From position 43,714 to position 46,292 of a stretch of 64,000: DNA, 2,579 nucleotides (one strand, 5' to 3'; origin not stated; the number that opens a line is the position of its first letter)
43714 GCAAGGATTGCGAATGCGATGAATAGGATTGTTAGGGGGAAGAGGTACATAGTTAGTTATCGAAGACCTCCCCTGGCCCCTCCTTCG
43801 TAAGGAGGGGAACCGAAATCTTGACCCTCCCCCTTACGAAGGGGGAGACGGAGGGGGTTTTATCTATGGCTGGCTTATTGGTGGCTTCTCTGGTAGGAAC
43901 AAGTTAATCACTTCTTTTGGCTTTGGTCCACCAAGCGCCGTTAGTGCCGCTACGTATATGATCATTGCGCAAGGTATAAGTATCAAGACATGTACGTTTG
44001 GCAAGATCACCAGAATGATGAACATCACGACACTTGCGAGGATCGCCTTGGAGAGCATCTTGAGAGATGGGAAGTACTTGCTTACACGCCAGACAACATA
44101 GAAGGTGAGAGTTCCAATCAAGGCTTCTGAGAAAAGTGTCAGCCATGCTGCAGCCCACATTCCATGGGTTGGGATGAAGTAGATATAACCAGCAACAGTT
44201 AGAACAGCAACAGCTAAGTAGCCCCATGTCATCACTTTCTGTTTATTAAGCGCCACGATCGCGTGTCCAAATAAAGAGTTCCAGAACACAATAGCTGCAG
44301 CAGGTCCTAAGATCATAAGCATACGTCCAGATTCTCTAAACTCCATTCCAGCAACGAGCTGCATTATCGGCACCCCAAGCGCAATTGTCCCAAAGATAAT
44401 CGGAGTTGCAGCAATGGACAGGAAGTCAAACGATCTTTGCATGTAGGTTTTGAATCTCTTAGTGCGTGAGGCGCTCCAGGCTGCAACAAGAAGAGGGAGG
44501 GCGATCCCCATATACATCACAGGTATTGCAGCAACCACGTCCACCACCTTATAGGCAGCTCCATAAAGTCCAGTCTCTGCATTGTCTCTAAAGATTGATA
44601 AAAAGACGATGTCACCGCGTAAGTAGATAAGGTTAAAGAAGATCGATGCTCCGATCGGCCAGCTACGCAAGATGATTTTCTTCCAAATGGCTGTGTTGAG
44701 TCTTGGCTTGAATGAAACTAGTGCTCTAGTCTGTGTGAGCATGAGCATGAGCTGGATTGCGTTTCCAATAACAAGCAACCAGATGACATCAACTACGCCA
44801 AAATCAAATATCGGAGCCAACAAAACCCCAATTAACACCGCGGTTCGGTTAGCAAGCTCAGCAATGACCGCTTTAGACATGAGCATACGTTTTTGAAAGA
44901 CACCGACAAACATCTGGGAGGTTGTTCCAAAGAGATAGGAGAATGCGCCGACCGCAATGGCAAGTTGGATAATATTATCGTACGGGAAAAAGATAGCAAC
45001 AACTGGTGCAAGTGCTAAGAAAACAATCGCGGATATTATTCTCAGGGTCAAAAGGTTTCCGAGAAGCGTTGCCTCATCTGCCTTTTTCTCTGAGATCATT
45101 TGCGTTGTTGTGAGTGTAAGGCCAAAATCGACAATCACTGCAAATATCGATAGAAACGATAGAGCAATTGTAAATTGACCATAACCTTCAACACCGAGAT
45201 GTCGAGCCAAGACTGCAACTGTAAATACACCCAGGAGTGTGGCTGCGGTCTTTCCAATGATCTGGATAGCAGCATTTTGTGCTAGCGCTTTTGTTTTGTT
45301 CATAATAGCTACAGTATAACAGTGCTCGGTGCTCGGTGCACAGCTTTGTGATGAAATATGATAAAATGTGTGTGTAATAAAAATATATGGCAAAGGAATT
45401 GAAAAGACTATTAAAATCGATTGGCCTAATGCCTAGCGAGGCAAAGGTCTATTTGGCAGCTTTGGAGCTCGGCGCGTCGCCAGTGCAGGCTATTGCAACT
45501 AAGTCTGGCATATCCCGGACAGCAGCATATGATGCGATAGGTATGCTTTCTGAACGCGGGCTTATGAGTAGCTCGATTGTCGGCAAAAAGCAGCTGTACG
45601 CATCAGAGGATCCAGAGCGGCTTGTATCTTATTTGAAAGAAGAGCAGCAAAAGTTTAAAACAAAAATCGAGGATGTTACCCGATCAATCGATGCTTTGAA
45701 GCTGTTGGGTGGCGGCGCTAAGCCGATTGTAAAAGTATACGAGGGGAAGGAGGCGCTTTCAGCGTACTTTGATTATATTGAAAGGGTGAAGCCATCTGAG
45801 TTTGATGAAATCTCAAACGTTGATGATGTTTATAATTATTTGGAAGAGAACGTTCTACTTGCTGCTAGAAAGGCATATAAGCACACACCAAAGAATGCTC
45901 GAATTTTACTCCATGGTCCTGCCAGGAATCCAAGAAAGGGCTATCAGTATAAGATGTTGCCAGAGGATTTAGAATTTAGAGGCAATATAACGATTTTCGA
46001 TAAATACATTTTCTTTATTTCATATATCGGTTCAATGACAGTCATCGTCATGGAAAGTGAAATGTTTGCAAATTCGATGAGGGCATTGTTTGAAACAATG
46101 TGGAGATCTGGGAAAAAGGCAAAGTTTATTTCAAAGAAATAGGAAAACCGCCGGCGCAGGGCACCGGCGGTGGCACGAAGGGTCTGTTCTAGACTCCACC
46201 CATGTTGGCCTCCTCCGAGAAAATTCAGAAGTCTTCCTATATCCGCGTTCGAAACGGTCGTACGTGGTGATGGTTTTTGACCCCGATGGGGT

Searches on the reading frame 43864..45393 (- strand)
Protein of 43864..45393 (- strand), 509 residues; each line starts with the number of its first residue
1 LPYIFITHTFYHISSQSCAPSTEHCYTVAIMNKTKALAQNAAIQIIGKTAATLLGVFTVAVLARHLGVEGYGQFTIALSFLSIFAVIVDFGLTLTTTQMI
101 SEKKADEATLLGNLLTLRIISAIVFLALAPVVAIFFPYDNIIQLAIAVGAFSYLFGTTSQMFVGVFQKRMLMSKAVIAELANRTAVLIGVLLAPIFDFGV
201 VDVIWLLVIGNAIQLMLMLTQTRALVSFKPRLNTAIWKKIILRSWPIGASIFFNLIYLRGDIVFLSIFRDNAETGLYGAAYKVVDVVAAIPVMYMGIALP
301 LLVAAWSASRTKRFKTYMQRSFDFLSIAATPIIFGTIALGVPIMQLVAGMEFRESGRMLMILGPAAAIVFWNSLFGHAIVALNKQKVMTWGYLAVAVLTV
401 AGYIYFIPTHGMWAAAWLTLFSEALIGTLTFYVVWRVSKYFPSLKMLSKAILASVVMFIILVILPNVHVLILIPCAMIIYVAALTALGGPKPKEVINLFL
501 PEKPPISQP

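Call 6: search_protein_families(library=pfam, proteins=[window:43864-45393:-], max_evalue=0.001)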
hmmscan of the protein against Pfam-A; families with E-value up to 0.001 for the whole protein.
window:43864-45393:- (509 aa): 2 families
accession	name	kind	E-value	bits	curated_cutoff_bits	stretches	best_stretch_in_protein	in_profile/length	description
PF01943.22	Polysacc_synt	-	1.7e-24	87.1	28.2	1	37-302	1-270/274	Polysaccharide biosynthesis protein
PF13440.11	Polysacc_synt_3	-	3.8e-19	69.5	23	1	61-354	1-290/293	Polysaccharide biosynthesis protein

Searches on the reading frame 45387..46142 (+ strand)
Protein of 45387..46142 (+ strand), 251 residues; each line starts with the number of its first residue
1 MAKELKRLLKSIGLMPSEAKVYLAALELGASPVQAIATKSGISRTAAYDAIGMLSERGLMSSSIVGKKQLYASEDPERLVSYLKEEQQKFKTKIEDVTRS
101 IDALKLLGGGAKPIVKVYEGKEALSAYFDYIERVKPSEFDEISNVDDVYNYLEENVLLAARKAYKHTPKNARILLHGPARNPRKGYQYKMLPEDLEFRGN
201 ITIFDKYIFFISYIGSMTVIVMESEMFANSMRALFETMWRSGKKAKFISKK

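Call 6: search_protein_families(library=pfam, proteins=[window:45387-46142:+], max_evalue=0.001)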
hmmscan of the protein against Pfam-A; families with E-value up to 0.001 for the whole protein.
window:45387-46142:+ (251 aa): 1 family
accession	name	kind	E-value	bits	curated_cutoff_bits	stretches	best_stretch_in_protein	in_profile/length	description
PF01978.25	TrmB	-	7e-11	42.3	25.6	1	9-76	1-67/68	Sugar-specific transcriptional regulator TrmB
